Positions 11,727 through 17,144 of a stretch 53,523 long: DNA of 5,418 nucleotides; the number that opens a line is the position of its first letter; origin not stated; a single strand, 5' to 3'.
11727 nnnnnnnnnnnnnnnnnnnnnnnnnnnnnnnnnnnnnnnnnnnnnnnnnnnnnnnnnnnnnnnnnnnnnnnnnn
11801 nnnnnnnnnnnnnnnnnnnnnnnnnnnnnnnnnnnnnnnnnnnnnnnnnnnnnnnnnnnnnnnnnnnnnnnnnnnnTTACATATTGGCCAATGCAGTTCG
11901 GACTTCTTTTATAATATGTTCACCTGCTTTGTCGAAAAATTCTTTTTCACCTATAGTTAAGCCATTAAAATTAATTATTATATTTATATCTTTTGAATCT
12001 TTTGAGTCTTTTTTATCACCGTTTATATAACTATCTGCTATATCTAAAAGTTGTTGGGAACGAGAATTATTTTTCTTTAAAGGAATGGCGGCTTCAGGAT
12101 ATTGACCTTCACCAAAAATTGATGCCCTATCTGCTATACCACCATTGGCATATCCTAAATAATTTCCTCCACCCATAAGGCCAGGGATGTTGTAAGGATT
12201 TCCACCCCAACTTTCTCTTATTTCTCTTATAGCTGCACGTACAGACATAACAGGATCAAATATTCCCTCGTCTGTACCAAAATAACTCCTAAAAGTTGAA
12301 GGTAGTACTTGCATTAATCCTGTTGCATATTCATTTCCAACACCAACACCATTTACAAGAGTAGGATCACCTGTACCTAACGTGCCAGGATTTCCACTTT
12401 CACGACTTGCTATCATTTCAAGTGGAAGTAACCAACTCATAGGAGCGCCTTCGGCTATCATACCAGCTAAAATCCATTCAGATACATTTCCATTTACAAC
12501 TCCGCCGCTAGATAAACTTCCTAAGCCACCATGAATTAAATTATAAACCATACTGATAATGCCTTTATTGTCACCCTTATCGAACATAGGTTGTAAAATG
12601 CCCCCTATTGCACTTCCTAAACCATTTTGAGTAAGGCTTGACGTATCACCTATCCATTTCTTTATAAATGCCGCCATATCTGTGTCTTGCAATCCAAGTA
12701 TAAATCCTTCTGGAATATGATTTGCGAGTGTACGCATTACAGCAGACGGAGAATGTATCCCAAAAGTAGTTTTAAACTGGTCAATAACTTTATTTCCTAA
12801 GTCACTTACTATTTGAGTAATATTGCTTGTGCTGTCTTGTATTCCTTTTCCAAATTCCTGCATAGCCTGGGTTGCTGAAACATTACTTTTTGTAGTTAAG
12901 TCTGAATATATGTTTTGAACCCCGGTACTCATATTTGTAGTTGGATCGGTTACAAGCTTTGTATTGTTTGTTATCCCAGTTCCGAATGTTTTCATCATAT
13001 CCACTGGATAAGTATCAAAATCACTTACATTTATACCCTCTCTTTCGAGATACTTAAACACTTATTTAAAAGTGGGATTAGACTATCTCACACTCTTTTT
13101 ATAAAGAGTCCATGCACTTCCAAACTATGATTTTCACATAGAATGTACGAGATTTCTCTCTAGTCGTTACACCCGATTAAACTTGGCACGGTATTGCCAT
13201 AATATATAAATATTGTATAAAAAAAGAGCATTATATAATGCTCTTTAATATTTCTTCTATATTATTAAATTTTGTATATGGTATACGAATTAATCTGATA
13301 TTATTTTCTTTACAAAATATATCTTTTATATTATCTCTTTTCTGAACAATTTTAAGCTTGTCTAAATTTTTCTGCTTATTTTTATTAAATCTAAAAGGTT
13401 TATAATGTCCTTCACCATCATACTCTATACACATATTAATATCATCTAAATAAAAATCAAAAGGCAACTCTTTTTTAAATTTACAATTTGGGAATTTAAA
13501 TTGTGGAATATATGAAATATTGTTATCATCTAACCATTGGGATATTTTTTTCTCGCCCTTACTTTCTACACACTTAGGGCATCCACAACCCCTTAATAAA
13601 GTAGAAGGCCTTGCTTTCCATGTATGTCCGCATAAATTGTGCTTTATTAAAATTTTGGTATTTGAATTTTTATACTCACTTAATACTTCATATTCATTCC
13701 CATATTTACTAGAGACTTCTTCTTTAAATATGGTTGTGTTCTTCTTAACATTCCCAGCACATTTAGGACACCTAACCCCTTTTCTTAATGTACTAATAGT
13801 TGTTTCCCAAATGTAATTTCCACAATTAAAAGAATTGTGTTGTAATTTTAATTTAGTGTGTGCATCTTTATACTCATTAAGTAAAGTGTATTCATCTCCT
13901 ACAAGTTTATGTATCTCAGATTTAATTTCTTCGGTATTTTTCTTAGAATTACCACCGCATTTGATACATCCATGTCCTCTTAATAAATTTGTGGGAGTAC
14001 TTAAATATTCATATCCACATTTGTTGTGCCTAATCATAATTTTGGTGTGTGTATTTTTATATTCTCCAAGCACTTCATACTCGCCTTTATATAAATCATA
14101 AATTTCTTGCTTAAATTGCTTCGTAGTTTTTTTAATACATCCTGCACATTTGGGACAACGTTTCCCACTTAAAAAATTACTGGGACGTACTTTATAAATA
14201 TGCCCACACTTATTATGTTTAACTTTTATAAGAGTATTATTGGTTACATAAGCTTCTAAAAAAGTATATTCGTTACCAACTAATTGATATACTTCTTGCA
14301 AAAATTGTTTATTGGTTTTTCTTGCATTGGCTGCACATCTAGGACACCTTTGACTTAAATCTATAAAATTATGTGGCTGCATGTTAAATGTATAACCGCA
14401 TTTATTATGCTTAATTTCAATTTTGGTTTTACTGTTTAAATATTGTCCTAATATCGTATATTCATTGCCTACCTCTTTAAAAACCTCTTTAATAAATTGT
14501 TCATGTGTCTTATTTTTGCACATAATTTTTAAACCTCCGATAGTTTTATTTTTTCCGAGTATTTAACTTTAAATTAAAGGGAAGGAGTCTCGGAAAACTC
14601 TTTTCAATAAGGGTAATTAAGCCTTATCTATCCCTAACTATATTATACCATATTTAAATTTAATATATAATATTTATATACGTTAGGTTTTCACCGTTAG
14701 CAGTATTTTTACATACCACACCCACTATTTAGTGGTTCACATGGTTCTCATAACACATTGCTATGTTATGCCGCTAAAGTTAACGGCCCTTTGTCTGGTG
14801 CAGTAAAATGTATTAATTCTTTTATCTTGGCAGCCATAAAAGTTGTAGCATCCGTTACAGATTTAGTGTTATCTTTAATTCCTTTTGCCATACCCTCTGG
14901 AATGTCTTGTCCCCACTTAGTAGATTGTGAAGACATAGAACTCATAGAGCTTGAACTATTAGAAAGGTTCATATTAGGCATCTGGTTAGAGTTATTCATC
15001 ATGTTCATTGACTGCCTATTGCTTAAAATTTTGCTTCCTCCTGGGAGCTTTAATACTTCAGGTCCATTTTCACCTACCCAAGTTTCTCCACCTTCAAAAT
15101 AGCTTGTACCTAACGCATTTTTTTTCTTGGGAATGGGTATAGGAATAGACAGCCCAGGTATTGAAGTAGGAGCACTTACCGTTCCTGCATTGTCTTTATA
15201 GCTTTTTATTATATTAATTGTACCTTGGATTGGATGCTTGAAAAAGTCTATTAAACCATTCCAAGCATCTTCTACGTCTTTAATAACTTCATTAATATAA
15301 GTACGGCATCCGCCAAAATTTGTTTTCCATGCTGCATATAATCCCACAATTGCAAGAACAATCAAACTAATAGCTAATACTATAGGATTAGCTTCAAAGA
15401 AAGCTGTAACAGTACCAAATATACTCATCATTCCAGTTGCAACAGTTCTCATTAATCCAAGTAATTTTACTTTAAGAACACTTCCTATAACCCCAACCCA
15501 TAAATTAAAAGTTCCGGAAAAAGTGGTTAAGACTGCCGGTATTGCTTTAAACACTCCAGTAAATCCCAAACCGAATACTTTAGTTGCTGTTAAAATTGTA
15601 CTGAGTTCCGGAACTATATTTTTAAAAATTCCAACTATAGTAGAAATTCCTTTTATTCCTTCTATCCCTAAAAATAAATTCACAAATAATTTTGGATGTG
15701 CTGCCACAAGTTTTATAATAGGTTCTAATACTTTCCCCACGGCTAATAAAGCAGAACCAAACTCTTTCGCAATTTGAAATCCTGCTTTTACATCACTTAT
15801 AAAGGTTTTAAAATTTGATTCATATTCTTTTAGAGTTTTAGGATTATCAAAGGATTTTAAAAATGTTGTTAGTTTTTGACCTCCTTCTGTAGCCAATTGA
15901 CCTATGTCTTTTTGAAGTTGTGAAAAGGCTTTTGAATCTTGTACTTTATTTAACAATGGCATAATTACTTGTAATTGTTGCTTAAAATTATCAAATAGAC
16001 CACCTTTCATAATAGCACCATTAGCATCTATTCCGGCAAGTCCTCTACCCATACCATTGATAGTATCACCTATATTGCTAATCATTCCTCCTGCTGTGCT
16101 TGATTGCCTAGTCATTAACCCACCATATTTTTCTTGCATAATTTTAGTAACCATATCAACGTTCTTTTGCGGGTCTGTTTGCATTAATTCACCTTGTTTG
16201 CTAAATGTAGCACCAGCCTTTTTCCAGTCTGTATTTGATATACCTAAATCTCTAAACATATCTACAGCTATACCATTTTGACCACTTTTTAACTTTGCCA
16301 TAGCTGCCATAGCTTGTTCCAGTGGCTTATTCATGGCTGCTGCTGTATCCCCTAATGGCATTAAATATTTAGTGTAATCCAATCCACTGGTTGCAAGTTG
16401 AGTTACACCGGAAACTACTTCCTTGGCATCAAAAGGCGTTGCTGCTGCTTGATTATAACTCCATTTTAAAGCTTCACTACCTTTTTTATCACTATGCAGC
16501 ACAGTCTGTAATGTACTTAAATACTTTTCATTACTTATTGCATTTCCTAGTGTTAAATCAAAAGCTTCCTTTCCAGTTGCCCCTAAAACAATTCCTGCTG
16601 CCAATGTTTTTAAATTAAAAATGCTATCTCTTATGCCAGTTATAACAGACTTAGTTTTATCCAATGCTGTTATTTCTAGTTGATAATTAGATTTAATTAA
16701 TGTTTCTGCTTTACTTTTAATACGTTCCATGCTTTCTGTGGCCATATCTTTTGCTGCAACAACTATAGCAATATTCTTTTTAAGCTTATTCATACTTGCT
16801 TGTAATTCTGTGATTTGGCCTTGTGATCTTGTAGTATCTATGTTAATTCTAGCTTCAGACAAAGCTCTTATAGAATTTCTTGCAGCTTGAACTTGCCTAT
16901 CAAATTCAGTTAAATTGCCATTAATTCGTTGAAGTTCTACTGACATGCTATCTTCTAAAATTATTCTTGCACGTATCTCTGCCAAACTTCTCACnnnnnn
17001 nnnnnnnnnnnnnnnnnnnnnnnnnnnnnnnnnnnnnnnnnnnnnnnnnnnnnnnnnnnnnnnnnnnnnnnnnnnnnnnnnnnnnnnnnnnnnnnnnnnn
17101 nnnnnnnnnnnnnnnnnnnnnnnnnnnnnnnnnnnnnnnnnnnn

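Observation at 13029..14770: Group I (IA-type) intron with a homing-endonuclease ORF at the tape-measure / transglycosylase junction; splice outcome unclear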

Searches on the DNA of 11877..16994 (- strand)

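Call 9: search_dna_similar(query=window:11877-16994:-, collection=phages, mode=near, max_rows=30)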
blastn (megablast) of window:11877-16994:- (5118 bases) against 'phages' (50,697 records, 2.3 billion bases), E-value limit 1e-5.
No match.
